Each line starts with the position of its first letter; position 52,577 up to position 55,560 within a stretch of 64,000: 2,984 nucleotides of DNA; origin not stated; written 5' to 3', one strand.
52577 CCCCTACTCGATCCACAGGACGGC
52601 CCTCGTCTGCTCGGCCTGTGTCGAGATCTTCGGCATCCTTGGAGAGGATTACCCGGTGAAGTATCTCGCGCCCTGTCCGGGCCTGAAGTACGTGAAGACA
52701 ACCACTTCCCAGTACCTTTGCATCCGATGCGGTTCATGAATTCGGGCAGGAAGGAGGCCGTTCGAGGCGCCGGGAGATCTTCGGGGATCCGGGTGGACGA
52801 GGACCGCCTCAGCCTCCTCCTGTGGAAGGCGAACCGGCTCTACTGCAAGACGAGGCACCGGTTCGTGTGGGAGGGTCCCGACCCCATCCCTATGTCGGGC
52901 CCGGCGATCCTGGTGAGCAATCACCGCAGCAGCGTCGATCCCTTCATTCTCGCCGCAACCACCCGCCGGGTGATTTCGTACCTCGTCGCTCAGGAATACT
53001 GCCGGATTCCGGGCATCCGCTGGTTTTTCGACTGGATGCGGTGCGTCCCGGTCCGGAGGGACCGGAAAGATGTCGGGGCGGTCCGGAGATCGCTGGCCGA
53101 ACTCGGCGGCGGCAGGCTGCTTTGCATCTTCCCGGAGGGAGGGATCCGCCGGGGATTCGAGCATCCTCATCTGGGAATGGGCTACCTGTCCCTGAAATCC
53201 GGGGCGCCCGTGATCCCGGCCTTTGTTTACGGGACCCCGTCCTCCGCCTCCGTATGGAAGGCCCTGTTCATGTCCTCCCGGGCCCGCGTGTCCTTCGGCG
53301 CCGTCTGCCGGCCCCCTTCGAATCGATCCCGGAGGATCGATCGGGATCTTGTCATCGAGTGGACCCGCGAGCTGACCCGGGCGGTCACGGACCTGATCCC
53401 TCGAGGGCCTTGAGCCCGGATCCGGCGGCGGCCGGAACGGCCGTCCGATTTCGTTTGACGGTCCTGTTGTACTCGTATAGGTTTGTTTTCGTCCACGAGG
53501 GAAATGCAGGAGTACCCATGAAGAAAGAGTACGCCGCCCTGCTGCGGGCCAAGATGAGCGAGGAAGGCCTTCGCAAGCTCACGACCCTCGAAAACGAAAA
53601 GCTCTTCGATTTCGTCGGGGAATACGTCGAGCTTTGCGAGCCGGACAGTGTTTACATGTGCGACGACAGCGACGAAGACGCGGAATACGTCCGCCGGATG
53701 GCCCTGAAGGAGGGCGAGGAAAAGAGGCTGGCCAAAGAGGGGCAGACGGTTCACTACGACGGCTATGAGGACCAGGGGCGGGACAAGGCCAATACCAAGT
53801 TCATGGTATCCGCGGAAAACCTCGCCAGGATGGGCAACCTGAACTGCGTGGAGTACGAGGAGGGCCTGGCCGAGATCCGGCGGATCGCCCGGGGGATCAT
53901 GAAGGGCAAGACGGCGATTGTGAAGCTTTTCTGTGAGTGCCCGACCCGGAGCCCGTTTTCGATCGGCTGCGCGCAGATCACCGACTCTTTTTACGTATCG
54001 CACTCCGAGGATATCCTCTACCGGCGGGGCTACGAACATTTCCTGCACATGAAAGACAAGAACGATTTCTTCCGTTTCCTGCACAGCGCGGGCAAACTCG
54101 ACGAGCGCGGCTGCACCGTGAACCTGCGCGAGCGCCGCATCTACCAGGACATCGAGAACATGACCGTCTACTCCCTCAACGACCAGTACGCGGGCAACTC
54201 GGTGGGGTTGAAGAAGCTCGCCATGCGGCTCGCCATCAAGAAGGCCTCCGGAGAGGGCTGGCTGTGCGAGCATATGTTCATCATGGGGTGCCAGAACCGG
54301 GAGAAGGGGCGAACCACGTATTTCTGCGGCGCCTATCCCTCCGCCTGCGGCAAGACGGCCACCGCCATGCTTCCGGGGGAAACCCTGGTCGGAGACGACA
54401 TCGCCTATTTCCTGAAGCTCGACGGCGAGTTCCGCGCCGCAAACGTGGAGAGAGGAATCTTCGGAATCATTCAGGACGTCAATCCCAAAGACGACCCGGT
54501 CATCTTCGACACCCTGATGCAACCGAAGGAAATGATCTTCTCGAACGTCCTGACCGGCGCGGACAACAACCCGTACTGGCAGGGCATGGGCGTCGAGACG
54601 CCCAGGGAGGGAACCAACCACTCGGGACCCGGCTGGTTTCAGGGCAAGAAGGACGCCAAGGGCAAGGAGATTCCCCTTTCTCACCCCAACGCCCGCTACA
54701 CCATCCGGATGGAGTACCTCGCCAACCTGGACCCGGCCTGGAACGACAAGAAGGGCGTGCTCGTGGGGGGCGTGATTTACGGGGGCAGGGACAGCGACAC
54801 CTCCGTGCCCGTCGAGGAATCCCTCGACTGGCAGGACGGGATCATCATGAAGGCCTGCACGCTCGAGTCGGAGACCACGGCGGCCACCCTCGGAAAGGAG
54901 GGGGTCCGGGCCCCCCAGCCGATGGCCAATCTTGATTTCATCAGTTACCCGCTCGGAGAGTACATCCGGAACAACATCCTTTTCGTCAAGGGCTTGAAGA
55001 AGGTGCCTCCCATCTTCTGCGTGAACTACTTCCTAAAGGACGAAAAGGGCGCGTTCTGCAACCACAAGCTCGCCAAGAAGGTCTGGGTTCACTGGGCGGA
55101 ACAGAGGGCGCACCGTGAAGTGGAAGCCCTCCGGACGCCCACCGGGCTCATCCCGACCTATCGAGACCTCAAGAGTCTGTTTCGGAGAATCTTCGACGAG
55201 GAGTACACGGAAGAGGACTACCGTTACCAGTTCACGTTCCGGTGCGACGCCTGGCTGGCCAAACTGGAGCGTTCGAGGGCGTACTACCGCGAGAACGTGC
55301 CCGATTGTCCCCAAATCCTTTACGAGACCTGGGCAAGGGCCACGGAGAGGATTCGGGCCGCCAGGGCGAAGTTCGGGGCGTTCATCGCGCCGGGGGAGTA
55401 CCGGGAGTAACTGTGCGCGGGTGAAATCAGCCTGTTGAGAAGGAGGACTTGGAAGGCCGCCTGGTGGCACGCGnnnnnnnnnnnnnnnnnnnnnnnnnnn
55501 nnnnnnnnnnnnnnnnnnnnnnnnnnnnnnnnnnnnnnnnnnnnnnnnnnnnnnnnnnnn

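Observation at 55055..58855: Sensor kinase gene bracketed by pckG and a truncated second copy of the pckG 3' end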

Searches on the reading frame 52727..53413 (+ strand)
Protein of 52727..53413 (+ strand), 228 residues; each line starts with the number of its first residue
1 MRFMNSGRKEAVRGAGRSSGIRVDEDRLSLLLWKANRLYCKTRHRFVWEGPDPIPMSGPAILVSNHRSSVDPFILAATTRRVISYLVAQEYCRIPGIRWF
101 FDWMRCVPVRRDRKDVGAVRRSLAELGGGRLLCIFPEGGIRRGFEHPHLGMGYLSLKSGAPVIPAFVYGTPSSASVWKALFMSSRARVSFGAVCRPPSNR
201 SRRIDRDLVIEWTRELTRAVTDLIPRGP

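Call 41: search_protein_families(library=pfam, proteins=[window:52727-53413:+], max_evalue=0.01)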
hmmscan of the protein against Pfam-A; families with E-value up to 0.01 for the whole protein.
window:52727-53413:+ (228 aa): 1 family
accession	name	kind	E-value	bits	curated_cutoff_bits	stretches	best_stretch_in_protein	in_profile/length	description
PF01553.26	Acyltransferase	-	3.6e-21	75.8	23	1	48-166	4-130/132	Acyltransferase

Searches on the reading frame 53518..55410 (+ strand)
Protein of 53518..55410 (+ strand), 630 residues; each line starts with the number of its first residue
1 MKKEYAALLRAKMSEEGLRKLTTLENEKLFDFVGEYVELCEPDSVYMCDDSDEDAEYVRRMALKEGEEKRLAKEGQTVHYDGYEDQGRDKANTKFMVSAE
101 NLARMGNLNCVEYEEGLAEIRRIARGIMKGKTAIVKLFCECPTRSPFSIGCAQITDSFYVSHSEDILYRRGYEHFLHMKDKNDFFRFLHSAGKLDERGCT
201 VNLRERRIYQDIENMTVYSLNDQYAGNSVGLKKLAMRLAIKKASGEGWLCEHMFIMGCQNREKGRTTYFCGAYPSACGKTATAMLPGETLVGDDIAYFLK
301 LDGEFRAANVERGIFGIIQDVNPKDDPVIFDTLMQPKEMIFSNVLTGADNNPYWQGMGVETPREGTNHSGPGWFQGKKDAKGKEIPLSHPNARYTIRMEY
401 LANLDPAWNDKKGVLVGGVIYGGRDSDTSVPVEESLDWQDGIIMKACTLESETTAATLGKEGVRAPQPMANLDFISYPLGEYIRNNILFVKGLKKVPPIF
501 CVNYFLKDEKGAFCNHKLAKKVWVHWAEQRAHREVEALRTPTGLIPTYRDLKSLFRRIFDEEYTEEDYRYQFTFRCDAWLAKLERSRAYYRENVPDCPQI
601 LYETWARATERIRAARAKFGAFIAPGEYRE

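Call 9: find_encoding_contigs(protein=window:53518-55410:+, flank=10000, max_places=10)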
Protein window:53518-55410:+ (630 aa): no gene with exactly this product is on record in the collection.

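Call 10: search_protein_families(library=pfam, proteins=[window:53518-55410:+])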
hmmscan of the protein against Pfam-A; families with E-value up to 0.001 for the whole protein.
window:53518-55410:+ (630 aa): 3 families
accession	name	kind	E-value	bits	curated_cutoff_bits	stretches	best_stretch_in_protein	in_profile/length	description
PF00821.23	PEPCK_GTP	-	8.4e-105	350.9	23.8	1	248-610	1-356/357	Phosphoenolpyruvate carboxykinase C-terminal P-loop domain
PF17297.7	PEPCK_N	-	4.6e-56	190.3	23.8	1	31-243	1-217/218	Phosphoenolpyruvate carboxykinase N-terminal domain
PF01293.25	PEPCK_ATP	-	4.9e-05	22.7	26.5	1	58-349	12-287/465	Phosphoenolpyruvate carboxykinase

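Call 11: find_related_loci(query=window:53518-55410:+, collection=genome_contigs, flank=10000)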
Query window:53518-55410:+ (630 aa) in genome_contigs; peptide patterns used: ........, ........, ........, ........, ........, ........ (x = any residue, [..] = any of these).
117 stretches matched a pattern; 99 encode a relative of the query (tblastn E <= 1e-3); the best 80 are kept; 80 distinct loci.
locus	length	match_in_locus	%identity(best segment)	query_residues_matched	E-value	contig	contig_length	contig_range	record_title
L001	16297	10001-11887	81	1-629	0e+0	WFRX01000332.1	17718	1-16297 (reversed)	MAG: bacterium isolate S015_6 k151_654018, whole genome shotgun sequence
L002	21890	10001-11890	82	1-630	0e+0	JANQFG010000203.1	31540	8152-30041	MAG: bacterium isolate PL23a_bin.76 k99_4826770, whole genome shotgun sequence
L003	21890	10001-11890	82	1-630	0e+0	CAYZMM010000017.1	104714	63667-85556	MAG TPA_asm: uncultured Thermodesulfobacteriota bacterium isolate SRP141376_co2_50 genome assembly, contig: NODE_496_len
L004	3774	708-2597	77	1-630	0e+0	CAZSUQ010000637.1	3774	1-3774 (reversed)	MAG TPA_asm: uncultured Thermodesulfobacteriota bacterium isolate binchicken_co97_83 genome assembly, contig: NODE_81314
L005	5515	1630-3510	76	1-629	0e+0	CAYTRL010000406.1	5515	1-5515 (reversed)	MAG TPA_asm: uncultured Thermodesulfobacteriota bacterium isolate binchicken_co65_60 genome assembly, contig: NODE_51598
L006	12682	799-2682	74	1-628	0e+0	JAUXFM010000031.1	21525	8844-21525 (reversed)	MAG: Lentisphaerales bacterium isolate CSMAG_2903 CSMAG_2903_k117_4324798_length_21525_cov_13.0000, whole genome shotgun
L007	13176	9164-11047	75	1-628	0e+0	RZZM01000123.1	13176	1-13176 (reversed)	MAG: Spartobacteria bacterium isolate INTA.AUR.068 contig-100_2140, whole genome shotgun sequence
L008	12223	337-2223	73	1-629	0e+0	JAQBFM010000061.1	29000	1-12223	MAG: Lentisphaerales bacterium isolate MAG_440_bin-20 440_bin-20_ctg-061, whole genome shotgun sequence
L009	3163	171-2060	71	1-630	0e+0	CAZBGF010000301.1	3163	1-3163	MAG TPA_asm: uncultured Verrucomicrobiota bacterium isolate binchicken_co181_6 genome assembly, contig: NODE_75160_lengt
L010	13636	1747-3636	73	1-628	0e+0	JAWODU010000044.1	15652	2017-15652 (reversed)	MAG: Kiritimatiellia bacterium isolate BLK5-2.bin.47 k191_2490153, whole genome shotgun sequence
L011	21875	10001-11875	72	4-628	0e+0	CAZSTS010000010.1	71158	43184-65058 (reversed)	MAG TPA_asm: uncultured Nitrospirales bacterium isolate SRP200020_co4_91 genome assembly, contig: NODE_326_length_71158_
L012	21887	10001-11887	70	1-629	0e+0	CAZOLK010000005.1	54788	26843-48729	MAG TPA_asm: uncultured Verrucomicrobiota bacterium isolate SRP141376_co3_71 genome assembly, contig: NODE_1392_length_5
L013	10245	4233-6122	70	1-630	0e+0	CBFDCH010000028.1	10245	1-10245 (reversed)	MAG TPA_asm: uncultured bacterium isolate SRR26215672_concoct_63 genome assembly, contig: ERZ25073483.2120, whole genome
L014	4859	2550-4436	68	3-629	0e+0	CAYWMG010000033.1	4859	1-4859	MAG TPA_asm: uncultured Candidatus Bathyarchaeia archaeon isolate SRP140028_co1_82 genome assembly, contig: k141_6542962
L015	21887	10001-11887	69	1-629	0e+0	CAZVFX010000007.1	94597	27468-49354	MAG TPA_asm: uncultured Myxococcales bacterium isolate binchicken_co141_516 genome assembly, contig: NODE_759_length_945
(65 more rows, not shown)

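Call 28: find_homologous_proteins(query=window:53518-55410:+, max_evalue=1e-100)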
Query window:53518-55410:+ (630 aa): 7996 proteins with E <= 1e-100 among 8000 candidates; the best 120 are listed.
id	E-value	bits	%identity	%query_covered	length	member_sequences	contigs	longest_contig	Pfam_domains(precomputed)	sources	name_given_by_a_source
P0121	0.0e+0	1377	92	100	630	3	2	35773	PF17297.8,PF00821.24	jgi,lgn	jgi:phosphoenolpyruvate carboxykinase (GTP)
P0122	0.0e+0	1272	84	100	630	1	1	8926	PF17297.8,PF00821.24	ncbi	-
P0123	0.0e+0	1260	83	100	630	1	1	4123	PF17297.8,PF00821.24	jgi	jgi:phosphoenolpyruvate carboxykinase (GTP)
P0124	0.0e+0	1256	83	100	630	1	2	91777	PF17297.8,PF00821.24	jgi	jgi:phosphoenolpyruvate carboxykinase (GTP)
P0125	0.0e+0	1256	83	100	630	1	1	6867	PF17297.8,PF00821.24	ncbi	-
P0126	0.0e+0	1248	83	100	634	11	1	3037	PF17297.8,PF00821.24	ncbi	-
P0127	0.0e+0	1247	82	100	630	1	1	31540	PF17297.8,PF00821.24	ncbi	-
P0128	0.0e+0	1245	82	100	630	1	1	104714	PF17297.8,PF00821.24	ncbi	-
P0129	0.0e+0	1245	82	100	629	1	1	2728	PF17297.8,PF00821.24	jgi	jgi:phosphoenolpyruvate carboxykinase (GTP)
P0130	0.0e+0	1245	82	100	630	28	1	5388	PF17297.8,PF00821.24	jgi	jgi:phosphoenolpyruvate carboxykinase (GTP)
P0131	0.0e+0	1234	81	100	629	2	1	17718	PF17297.8,PF00821.24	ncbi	-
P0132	0.0e+0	1229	81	100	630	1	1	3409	PF17297.8,PF00821.24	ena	-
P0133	0.0e+0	1226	81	100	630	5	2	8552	PF17297.8,PF00821.24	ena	-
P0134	0.0e+0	1174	77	100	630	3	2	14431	PF17297.8,PF00821.24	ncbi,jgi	-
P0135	0.0e+0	1173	77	100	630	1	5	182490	PF17297.8,PF00821.24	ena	-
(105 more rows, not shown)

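Call 29: find_encoding_contigs(protein=P0121, flank=10000, max_places=4)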
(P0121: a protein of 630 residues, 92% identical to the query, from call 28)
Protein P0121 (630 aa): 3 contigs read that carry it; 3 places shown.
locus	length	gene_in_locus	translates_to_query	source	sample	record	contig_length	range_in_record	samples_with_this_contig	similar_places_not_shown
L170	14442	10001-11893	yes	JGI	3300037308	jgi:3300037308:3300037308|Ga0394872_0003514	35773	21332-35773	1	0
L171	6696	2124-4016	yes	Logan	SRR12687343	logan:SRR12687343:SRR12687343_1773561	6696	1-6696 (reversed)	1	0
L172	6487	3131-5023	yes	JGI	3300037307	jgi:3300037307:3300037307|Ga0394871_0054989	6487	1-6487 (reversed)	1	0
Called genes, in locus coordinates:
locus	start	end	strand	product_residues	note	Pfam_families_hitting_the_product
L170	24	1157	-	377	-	PF00069:Pkinase (faint)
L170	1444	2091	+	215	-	-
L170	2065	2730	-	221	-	PF00160:Pro_isomerase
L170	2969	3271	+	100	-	PF13840:ACT_7 (weak), PF13740:ACT_6, PF01842:ACT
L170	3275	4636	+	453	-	PF05167:DUF711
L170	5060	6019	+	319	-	-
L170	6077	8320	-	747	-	PF03176:MMPL, PF02355:SecD_SecF_C (faint), PF02460:Patched (weak), PF12349:Sterol-sensing (weak), PF03176:MMPL, PF00873:ACR_tran (weak), PF02460:Patched (weak)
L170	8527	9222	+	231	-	-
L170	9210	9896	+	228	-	PF01553:Acyltransferase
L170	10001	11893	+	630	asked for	PF17297:PEPCK_N, PF00821:PEPCK_GTP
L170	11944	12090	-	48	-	-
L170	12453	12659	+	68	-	PF05973:Gp49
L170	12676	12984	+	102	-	PF13744:HTH_37, PF13560:HTH_31, PF01381:HTH_3 (weak)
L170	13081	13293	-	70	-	PF07927:HicA_toxin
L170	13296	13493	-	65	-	PF15919:HicB_lk_antitox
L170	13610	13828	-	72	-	PF10049:DUF2283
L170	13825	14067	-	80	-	-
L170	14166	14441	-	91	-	?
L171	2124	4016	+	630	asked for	PF17297:PEPCK_N, PF00821:PEPCK_GTP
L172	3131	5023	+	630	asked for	PF17297:PEPCK_N, PF00821:PEPCK_GTP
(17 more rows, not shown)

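Call 30: find_encoding_contigs(protein=P0124, flank=8000, max_places=2)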
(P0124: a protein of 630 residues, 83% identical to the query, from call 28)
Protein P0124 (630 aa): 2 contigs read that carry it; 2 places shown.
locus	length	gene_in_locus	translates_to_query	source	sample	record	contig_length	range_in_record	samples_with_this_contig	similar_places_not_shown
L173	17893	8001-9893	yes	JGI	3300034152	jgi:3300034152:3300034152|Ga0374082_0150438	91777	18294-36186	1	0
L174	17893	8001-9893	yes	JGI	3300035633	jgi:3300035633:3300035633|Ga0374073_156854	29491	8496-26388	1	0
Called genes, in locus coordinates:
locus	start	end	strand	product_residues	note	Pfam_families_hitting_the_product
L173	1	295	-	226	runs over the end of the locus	PF00160:Pro_isomerase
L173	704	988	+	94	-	PF13740:ACT_6, PF13840:ACT_7 (weak), PF01842:ACT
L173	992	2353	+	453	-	PF05167:DUF711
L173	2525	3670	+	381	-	-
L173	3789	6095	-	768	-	PF03176:MMPL, PF02460:Patched (weak), PF12349:Sterol-sensing, PF03176:MMPL, PF00873:ACR_tran, PF02460:Patched (weak)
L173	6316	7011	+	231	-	-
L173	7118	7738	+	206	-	PF01553:Acyltransferase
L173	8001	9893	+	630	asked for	PF17297:PEPCK_N, PF00821:PEPCK_GTP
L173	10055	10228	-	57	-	PF13237:Fer4_10, PF00037:Fer4, PF14697:Fer4_21, PF12838:Fer4_7, PF13187:Fer4_9, PF12797:Fer4_2 (weak), PF12837:Fer4_6 (weak), PF00037:Fer4, +5 more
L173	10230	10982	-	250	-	PF00850:Hist_deacetyl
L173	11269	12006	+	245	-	PF00149:Metallophos, PF12850:Metallophos_2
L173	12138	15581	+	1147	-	PF17757:UvrB_inter, PF02559:CarD_TRCF_RID, PF00270:DEAD, PF04851:ResIII, PF00271:Helicase_C, PF03461:TRCF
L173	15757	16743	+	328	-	PF13623:SurA_N_2, PF13624:SurA_N_3, PF09312:SurA_N, PF13145:Rotamase_2, PF00639:Rotamase, PF13616:Rotamase_3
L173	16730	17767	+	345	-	PF13623:SurA_N_2, PF13624:SurA_N_3, PF09312:SurA_N, PF13145:Rotamase_2, PF13616:Rotamase_3, PF00639:Rotamase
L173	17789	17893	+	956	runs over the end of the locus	PF00005:ABC_tran (faint), PF02463:SMC_N (faint), PF13191:AAA_16 (faint), PF13476:AAA_23 (faint), PF13481:AAA_25 (faint), PF13555:AAA_29 (faint), PF17760:UvrA_inter, PF17755:UvrA_DNA-bind, +2 more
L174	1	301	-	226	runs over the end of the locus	PF00160:Pro_isomerase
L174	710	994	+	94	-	PF13740:ACT_6, PF13840:ACT_7 (weak), PF01842:ACT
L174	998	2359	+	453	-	PF05167:DUF711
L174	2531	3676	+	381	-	-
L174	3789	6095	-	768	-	PF03176:MMPL, PF02460:Patched (weak), PF12349:Sterol-sensing, PF03176:MMPL, PF00873:ACR_tran, PF02460:Patched (weak)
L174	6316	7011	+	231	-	-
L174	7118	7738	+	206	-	PF01553:Acyltransferase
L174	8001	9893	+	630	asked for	PF17297:PEPCK_N, PF00821:PEPCK_GTP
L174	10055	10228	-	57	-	PF13237:Fer4_10, PF00037:Fer4, PF14697:Fer4_21, PF12838:Fer4_7, PF13187:Fer4_9, PF12797:Fer4_2 (weak), PF12837:Fer4_6 (weak), PF00037:Fer4, +5 more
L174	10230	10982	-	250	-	PF00850:Hist_deacetyl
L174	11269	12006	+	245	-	PF00149:Metallophos, PF12850:Metallophos_2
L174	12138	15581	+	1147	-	PF17757:UvrB_inter, PF02559:CarD_TRCF_RID, PF00270:DEAD, PF04851:ResIII, PF00271:Helicase_C, PF03461:TRCF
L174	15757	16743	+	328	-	PF13623:SurA_N_2, PF13624:SurA_N_3, PF09312:SurA_N, PF13145:Rotamase_2, PF00639:Rotamase, PF13616:Rotamase_3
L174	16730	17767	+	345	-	PF13623:SurA_N_2, PF13624:SurA_N_3, PF09312:SurA_N, PF13145:Rotamase_2, PF13616:Rotamase_3, PF00639:Rotamase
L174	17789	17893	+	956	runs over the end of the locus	PF00005:ABC_tran (faint), PF02463:SMC_N (faint), PF13191:AAA_16 (faint), PF13476:AAA_23 (faint), PF13481:AAA_25 (faint), PF13555:AAA_29 (faint), PF17760:UvrA_inter, PF17755:UvrA_DNA-bind, +2 more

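Call 41: search_protein_families(library=pfam, proteins=[L001:11947-12369:-, L001:12366-12656:-, L170:11944-12090:-], max_evalue=0.01)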
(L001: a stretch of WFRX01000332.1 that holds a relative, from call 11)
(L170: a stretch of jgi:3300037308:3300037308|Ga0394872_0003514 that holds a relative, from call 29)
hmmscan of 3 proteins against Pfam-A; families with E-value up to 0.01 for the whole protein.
L001:11947-12369:- (140 aa): 1 family
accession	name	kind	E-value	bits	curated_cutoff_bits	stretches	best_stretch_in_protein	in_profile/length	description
PF01850.27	PIN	-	0.00015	22.8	23.6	1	4-131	3-118/120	PIN domain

L001:12366-12656:- (96 aa): 1 family
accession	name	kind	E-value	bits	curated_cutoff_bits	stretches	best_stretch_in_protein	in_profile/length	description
PF02604.26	PhdYeFM_antitox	-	1.5e-11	44.3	29.8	1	1-43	1-44/74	Antitoxin Phd_YefM, type II toxin-antitoxin system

L170:11944-12090:- (48 aa): 0 families
